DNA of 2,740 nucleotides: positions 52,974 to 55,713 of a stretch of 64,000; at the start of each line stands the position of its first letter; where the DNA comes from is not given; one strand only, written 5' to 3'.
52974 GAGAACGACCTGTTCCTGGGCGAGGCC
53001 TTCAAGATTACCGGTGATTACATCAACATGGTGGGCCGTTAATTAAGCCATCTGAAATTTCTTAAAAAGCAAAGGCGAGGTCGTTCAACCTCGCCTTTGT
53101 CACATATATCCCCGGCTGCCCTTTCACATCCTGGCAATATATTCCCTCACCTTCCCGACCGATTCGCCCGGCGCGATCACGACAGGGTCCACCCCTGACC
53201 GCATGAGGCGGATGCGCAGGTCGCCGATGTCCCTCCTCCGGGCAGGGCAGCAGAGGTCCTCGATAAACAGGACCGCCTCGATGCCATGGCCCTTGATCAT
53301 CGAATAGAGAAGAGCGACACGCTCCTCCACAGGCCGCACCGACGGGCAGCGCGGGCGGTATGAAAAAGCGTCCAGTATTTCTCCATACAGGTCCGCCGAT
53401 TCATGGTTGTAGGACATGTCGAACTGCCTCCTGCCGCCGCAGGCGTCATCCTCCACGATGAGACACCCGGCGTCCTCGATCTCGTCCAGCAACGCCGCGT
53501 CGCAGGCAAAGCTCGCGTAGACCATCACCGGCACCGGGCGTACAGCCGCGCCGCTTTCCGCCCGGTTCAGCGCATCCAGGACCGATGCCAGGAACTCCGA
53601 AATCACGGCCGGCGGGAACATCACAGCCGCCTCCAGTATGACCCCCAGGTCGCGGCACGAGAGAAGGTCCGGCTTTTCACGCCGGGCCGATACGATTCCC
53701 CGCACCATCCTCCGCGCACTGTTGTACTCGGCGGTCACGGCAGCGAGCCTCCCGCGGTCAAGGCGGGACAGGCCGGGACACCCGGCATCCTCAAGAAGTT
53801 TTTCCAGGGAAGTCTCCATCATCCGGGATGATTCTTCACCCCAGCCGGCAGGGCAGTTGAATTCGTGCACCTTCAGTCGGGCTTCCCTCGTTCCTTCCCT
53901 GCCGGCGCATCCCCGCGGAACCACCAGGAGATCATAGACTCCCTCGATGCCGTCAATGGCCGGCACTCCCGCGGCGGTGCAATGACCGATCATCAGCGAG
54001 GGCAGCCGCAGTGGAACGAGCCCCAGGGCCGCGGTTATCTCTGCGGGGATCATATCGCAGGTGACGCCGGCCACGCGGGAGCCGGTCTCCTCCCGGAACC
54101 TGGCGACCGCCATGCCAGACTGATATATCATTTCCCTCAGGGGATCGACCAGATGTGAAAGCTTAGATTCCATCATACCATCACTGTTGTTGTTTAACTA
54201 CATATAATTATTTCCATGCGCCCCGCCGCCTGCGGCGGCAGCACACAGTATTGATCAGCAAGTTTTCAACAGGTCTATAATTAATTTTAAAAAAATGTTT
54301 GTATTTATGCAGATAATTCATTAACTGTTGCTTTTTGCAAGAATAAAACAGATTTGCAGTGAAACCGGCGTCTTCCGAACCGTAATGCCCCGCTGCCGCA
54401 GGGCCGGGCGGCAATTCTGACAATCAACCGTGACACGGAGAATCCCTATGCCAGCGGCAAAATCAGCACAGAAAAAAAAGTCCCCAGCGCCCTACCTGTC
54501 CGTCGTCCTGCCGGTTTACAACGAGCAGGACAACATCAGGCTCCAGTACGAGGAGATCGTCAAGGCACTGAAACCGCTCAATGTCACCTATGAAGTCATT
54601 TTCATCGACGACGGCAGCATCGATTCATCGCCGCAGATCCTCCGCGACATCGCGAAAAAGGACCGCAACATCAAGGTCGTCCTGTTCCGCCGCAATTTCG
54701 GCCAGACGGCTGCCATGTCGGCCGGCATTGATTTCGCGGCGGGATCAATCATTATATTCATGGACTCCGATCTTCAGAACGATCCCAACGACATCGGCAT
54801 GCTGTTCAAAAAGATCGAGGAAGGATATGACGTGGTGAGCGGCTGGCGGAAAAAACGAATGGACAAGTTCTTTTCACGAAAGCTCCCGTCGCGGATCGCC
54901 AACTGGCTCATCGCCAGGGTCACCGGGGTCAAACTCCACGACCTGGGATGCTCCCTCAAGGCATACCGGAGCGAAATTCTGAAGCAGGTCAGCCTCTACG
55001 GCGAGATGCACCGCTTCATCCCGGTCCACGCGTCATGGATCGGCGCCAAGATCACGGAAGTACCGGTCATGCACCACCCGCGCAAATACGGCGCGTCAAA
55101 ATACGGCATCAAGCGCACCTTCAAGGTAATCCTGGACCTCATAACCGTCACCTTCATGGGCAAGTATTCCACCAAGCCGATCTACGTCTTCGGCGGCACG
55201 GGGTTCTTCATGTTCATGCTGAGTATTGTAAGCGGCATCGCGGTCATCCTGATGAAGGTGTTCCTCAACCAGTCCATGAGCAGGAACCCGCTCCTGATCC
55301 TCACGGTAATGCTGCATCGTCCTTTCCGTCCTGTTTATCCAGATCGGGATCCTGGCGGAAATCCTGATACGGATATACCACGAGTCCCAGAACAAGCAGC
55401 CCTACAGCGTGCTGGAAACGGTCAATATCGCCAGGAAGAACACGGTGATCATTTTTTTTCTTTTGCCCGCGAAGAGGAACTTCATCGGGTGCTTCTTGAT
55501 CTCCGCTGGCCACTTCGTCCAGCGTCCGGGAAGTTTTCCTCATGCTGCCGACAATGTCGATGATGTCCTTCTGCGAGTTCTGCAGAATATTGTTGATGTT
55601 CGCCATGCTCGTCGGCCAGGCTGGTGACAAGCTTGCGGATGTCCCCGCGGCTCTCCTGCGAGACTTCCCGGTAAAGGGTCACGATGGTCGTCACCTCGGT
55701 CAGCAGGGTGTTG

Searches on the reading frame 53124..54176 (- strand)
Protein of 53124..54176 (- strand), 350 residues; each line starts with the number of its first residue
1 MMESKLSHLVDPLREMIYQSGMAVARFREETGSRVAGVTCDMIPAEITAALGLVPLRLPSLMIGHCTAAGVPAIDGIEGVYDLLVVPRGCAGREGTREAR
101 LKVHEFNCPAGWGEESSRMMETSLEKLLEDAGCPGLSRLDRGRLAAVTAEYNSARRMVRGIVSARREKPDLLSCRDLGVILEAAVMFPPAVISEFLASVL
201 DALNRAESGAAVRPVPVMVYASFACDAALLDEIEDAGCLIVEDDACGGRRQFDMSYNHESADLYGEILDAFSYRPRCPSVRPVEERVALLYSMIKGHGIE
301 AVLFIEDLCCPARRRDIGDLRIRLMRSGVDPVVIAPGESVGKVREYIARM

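Call 21: search_protein_families(library=pfam, proteins=[window:53124-54176:-], max_evalue=0.0001)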
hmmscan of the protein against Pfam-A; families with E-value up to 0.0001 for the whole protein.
window:53124-54176:- (350 aa): 1 family
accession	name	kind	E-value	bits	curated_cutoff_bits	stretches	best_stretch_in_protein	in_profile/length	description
PF06050.19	HGD-D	-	7e-21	75.6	28.4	1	103-329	83-314/342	2-hydroxyglutaryl-CoA dehydratase, D-component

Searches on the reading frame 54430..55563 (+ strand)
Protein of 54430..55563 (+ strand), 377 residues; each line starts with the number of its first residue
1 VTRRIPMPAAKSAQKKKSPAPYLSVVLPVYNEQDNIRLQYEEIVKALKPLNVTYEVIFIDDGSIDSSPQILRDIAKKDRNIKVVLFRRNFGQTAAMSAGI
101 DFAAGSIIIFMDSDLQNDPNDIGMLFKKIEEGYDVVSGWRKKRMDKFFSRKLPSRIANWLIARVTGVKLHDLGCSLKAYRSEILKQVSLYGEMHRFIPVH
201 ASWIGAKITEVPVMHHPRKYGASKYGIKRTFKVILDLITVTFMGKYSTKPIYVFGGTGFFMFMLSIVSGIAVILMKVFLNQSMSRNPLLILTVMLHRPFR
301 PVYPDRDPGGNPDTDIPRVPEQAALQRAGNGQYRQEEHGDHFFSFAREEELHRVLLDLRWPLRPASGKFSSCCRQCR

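Call 21: search_protein_families(library=pfam, proteins=[window:54430-55563:+], max_evalue=0.0001)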
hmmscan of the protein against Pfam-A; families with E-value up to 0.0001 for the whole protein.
window:54430-55563:+ (377 aa): 2 families
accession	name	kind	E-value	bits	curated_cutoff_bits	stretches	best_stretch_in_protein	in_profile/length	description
PF00535.33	Glycos_transf_2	-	1.5e-33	116.5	23.3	1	24-186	1-166/168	Glycosyl transferase family 2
PF10111.15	Glyco_tranf_2_2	-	2.9e-06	27.4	27.3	1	24-116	1-93/276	Glycosyltransferase like family 2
